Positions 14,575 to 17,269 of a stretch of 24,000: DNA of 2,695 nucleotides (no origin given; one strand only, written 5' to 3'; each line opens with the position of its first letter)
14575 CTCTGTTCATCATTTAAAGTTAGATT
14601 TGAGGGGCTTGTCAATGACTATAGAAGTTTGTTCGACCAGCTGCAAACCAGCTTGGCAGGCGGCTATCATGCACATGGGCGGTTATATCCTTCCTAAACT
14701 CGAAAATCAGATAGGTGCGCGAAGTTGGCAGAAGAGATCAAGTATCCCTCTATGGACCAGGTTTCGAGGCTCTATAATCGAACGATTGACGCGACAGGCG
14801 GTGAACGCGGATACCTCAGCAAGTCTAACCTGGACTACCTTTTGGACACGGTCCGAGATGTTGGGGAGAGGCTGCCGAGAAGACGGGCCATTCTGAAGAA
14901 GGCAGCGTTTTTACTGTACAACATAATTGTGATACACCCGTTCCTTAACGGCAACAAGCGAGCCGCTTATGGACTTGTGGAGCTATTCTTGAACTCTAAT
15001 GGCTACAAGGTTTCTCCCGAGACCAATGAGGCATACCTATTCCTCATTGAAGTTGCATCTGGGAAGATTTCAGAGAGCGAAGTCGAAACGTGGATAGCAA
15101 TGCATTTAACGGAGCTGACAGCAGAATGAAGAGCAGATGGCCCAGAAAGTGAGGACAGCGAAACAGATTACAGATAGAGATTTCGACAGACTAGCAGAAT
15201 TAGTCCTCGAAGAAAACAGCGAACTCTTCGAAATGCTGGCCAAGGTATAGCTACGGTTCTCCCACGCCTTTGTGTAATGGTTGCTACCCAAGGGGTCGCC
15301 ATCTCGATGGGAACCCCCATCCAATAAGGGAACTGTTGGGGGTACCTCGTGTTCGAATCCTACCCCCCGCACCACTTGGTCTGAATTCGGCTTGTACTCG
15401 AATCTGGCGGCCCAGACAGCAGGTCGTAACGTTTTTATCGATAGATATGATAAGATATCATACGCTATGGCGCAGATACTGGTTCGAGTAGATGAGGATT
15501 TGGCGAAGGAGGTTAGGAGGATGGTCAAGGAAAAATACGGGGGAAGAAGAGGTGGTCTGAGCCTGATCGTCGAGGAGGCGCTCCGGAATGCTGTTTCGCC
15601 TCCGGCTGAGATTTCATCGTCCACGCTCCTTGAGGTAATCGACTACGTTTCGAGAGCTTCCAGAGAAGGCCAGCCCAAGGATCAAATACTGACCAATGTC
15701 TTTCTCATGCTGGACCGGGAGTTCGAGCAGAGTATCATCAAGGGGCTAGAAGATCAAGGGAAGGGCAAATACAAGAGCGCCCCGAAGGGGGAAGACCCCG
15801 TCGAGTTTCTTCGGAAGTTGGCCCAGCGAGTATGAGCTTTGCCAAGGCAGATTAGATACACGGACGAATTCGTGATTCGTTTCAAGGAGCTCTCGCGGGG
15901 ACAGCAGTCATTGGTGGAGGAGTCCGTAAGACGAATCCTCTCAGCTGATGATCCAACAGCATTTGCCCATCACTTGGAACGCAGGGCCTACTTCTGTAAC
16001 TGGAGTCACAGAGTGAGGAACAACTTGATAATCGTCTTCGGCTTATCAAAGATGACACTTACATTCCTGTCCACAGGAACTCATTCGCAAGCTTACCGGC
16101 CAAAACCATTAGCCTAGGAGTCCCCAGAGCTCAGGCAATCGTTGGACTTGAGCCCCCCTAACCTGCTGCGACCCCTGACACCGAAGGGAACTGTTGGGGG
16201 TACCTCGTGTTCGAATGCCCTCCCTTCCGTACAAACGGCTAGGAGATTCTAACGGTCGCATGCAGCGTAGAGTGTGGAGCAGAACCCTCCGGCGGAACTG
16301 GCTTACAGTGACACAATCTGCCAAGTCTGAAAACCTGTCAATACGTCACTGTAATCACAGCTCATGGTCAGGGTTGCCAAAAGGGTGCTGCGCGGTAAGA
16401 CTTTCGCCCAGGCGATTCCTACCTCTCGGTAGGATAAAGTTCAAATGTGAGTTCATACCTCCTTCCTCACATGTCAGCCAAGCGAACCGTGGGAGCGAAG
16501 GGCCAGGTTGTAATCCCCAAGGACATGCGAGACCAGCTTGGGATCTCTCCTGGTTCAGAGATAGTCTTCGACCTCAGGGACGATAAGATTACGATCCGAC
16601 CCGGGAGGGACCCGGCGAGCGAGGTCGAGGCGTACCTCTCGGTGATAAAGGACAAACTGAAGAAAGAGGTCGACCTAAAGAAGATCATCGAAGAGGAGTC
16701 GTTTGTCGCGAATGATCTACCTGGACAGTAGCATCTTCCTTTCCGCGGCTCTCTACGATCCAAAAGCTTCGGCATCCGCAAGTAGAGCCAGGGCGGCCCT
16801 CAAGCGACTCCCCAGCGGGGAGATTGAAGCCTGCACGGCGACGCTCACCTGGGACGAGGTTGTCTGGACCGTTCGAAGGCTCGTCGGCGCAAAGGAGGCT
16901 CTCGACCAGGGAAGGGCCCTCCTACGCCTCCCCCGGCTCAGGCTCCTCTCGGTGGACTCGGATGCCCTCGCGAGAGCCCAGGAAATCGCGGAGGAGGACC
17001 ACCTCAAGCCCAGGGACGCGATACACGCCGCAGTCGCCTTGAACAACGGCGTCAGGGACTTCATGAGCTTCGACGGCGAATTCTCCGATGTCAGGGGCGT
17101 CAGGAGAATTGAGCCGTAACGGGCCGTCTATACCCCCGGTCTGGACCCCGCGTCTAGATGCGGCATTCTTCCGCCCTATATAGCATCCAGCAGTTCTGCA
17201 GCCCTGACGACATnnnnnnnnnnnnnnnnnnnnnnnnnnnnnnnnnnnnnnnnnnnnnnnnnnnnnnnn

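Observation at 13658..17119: Four toxin-antitoxin cassettes downstream of tRNA-Leu, with cassette boundaries marked by non-functional copies of the tRNA 3' end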

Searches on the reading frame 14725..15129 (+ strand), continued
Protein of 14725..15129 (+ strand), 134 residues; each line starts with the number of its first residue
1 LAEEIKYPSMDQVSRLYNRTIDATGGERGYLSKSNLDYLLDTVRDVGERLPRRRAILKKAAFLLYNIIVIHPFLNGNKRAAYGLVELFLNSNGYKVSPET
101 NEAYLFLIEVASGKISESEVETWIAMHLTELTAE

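Call 100: search_protein_families(library=padloc, proteins=[window:14725-15129:+], max_evalue=0.01)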
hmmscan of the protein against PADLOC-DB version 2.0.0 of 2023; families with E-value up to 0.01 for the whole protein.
window:14725-15129:+ (134 aa): 8 families
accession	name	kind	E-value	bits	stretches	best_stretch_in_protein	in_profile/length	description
PDLC04963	PDC-S23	-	8.1e-09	33.3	1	25-100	201-272/312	-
PDLC04718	PDC-M59B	-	6.6e-08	30.8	1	1-96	1-93/159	-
PDLC04965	PDC-S23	-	1.1e-07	29.6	1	55-100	244-288/327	-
PDLC04838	PDC-S04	-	8.5e-07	27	1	52-100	125-173/209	-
PDLC04848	PDC-S05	-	3.1e-05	21.7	1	58-94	211-247/291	-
PDLC04839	PDC-S04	-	0.00012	19.8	1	53-95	123-165/205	-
PDLC03963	SoFic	-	0.0005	17.5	1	56-98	179-221/361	-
PDLC04964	PDC-S23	-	0.003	14.8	1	55-93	247-285/331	-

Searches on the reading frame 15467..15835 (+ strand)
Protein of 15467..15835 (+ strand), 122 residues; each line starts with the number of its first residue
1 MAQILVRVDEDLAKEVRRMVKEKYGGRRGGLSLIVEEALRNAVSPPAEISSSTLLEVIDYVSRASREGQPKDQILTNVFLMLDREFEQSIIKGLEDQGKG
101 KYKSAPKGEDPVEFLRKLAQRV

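Call 10: search_protein_families(library=pfam, proteins=[window:15467-15835:+], max_evalue=0.01)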
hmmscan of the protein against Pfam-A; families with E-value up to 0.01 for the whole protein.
window:15467-15835:+ (122 aa): 1 family
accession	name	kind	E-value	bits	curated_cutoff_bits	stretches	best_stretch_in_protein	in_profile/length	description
PF16762.11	RHH_6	-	0.0073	17.3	27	1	6-42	7-43/77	Ribbon-helix-helix domain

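Call 99: search_solved_structures(query=window:15467-15832:+, max_evalue=5)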
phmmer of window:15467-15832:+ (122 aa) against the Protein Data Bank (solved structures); distinct sequences matched with E-value up to 5: 7.
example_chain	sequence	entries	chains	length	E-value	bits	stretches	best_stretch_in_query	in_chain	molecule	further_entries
9k81_A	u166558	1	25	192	0.054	17.2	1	49-77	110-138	Fiber-n7-Zn1-HEHE-74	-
2k6l_A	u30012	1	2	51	0.078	16.7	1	6-41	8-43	Putative uncharacterized protein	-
1um9_B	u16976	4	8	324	0.089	16.5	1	4-41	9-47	2-oxo acid dehydrogenase beta subunit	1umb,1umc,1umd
3n3u_A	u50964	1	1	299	0.11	16.2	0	40-70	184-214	Adenosine monophosphate-protein transferase ibpA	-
4itr_A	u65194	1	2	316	0.13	16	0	40-71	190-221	Adenosine monophosphate-protein transferase and cysteine protease IbpA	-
6siu_A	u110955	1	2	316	0.31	14.8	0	40-71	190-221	Protein adenylyltransferase and cysteine protease IbpA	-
7bqe_A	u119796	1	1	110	0.74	13.5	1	4-41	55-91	NF3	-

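Call 100: search_protein_families(library=padloc, proteins=[window:15467-15835:+], max_evalue=0.01)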
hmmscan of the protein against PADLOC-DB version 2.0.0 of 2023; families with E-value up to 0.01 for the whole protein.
window:15467-15835:+ (122 aa): 0 families

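Call 106: predict_structure(protein=window:15467-15832:+)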
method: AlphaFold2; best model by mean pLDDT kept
length: 122 residues; sequences in the alignment: 1
mean_pLDDT: 68.4   pTM: 0.57
mean pLDDT of the five models: 68.4, 67.0, 58.0, 57.0, 48.6
residues with pLDDT >= 90: 1; 70-90: 60; 50-70: 53; < 50: 8
segments of 3 or more residues with pLDDT < 50: 120-122
pLDDT, mean of each block of 10 residues (from residue 1): 56 80 71 77 65 82 86 77 63 54 55 57 42
secondary structure, 60 per line:
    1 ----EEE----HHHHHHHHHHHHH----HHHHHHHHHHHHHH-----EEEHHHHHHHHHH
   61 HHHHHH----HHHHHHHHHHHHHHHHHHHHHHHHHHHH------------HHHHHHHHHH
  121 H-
elements in order: E5-7 H12-24 H29-42 E48-50 H51-66 H71-98 H111-121

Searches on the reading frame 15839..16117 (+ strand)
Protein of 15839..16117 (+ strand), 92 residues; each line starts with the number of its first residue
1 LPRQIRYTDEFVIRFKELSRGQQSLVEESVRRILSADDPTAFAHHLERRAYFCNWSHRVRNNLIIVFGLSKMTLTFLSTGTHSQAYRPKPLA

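Call 10: search_protein_families(library=pfam, proteins=[window:15839-16117:+], max_evalue=0.01)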
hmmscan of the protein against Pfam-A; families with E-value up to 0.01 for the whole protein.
window:15839-16117:+ (92 aa): 2 families
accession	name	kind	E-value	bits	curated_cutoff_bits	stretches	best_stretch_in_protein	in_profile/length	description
PF07568.18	HisKA_2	-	0.0064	17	22.3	0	56-73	3-20/76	Histidine kinase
PF15738.11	YafQ_toxin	-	0.0069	17.1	30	1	4-84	2-85/88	Bacterial toxin of type II toxin-antitoxin system, YafQ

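Call 98: search_solved_structures(query=window:15839-16114:+, max_evalue=5)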
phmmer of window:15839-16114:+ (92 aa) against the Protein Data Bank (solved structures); distinct sequences matched with E-value up to 5: 2.
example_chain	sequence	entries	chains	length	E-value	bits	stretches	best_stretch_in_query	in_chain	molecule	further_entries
3hrg_A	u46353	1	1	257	0.026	17.9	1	43-79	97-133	uncharacterized protein BT_3980 with actin-like ATPase fold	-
7t6f_A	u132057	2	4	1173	1.5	12.3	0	30-59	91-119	Tyrosine-protein kinase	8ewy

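Call 100: search_protein_families(library=padloc, proteins=[window:15839-16117:+], max_evalue=0.01)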
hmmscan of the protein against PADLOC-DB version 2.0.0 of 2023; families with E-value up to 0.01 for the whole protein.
window:15839-16117:+ (92 aa): 0 families

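Call 104: predict_structure(protein=window:15839-16114:+)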
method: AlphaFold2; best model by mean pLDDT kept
length: 92 residues; sequences in the alignment: 1
mean_pLDDT: 61.2   pTM: 0.51
mean pLDDT of the five models: 61.2, 51.3, 44.2, 38.9, 37.9
residues with pLDDT >= 90: 3; 70-90: 38; 50-70: 18; < 50: 33
segments of 3 or more residues with pLDDT < 50: 1-7, 42-44, 72-92
pLDDT, mean of each block of 10 residues (from residue 1): 42 84 85 61 53 79 78 38 36 33
secondary structure, 60 per line:
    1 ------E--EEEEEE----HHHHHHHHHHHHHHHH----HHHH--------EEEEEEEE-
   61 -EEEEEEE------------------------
elements in order: E10-15 H20-35 H40-43 E52-59 E62-68

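Call 107: fold_search(model_id=the predicted structure, library=pdb)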
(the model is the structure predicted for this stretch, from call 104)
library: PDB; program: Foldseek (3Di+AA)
matches with E <= 10: 913; with E <= 0.001: 0
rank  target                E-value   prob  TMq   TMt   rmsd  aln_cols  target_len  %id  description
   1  5ok8_A                1.8e-01  0.25  0.30  0.25  10.6        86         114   10  Crystal structure of protein Lpp20 (HP1456) from Helicobacter pylori (released 2017-12-06)
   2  5ok8_B                2.1e-01  0.21  0.29  0.24  11.3        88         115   12  Crystal structure of protein Lpp20 (HP1456) from Helicobacter pylori (released 2017-12-06)
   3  6pqb_D                2.7e-01  0.63  0.36  0.15   3.7        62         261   13  Crystal structure of aminoglycoside-resistance methyltransferase RmtC bound to S-adenosylhomocysteine (SAH) (released 2019-10-16)
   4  5czo_A                2.9e-01  0.63  0.36  0.11   3.8        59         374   20  Structure of S. cerevisiae Hrr25:Mam1 complex, form 2 (released 2016-08-03)
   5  7a0v_E                3.8e-01  0.54  0.38  0.13   6.2        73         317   22  Crystal structure of the 5-phosphatase domain of Synaptojanin1 in complex with a nanobody (released 2020-12-30)
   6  6u6q_MODEL_1_A        4.0e-01  0.41  0.34  0.43   5.4        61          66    5  Solution NMR Structure Of The Partially Activated MTS Deleted Form MinE Protein (delta10-ngMinE) From Neisseri (released 2020-07-08)
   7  8gkp_J                4.3e-01  0.54  0.41  0.42   6.0        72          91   12  Crystal Structure Analysis of Aspergillus fumigatus alkaline protease (released 2023-11-01)
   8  1i9y                  4.6e-01  0.60  0.41  0.14   4.9        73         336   16  CRYSTAL STRUCTURE OF INOSITOL POLYPHOSPHATE 5-PHOSPHATASE DOMAIN (IPP5C) OF SPSYNAPTOJANIN (released 2001-05-16)
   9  5fqd_C                4.6e-01  0.51  0.34  0.13   4.0        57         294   16  Structural basis of Lenalidomide induced CK1a degradation by the crl4crbn ubiquitin ligase (released 2016-02-24)
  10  8s7v_H                4.6e-01  0.33  0.31  0.12   4.4        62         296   10  Methyl-coenzyme M reductase activation complex binding to the A2 component (released 2025-02-26)
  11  7alc_I                5.2e-01  0.23  0.33  0.35  13.5        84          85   15  human GCH-GFRP stimulatory complex (released 2021-10-13)
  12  4xh0                  6.0e-01  0.41  0.34  0.11   3.9        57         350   19  Structure of C. glabrata Hrr25 bound to ADP (SO4 condition) (released 2016-01-06)
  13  1ntf                  6.4e-01  0.47  0.40  0.16   4.4        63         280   11  Crystal Structure of Cimex Nitrophorin (released 2004-03-16)
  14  8gko_A                6.4e-01  0.44  0.41  0.40   6.0        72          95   12  Crystal Structure Analysis of Aspergillus fumigatus alkaline protease (released 2023-11-01)
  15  5czo_B                6.4e-01  0.44  0.36  0.11   3.8        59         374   20  Structure of S. cerevisiae Hrr25:Mam1 complex, form 2 (released 2016-08-03)
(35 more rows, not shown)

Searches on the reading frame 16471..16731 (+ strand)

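Call 10: search_protein_families(library=pfam, proteins=[window:16471-16731:+], max_evalue=0.01)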
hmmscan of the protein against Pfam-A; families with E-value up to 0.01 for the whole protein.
window:16471-16731:+ (86 aa): 1 family
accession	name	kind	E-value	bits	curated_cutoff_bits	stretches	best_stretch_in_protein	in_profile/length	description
PF04014.23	MazE_antitoxin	-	6.2e-15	55.3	24.7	1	5-48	2-46/48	Antidote-toxin recognition MazE, bacterial antitoxin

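Call 100: search_protein_families(library=padloc, proteins=[window:16471-16731:+], max_evalue=0.01)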
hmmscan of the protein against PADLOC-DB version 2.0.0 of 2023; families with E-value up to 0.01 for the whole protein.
window:16471-16731:+ (86 aa): 0 families

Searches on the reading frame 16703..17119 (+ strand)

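Call 10: search_protein_families(library=pfam, proteins=[window:16703-17119:+], max_evalue=0.01)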
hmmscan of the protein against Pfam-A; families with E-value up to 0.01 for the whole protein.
window:16703-17119:+ (138 aa): 1 family
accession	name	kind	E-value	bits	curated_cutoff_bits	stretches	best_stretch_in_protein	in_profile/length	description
PF01850.27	PIN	-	5.8e-18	66.1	23.6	1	5-131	1-118/120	PIN domain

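Call 100: search_protein_families(library=padloc, proteins=[window:16703-17119:+], max_evalue=0.01)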
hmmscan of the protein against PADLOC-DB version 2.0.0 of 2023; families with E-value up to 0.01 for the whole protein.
window:16703-17119:+ (138 aa): 0 families
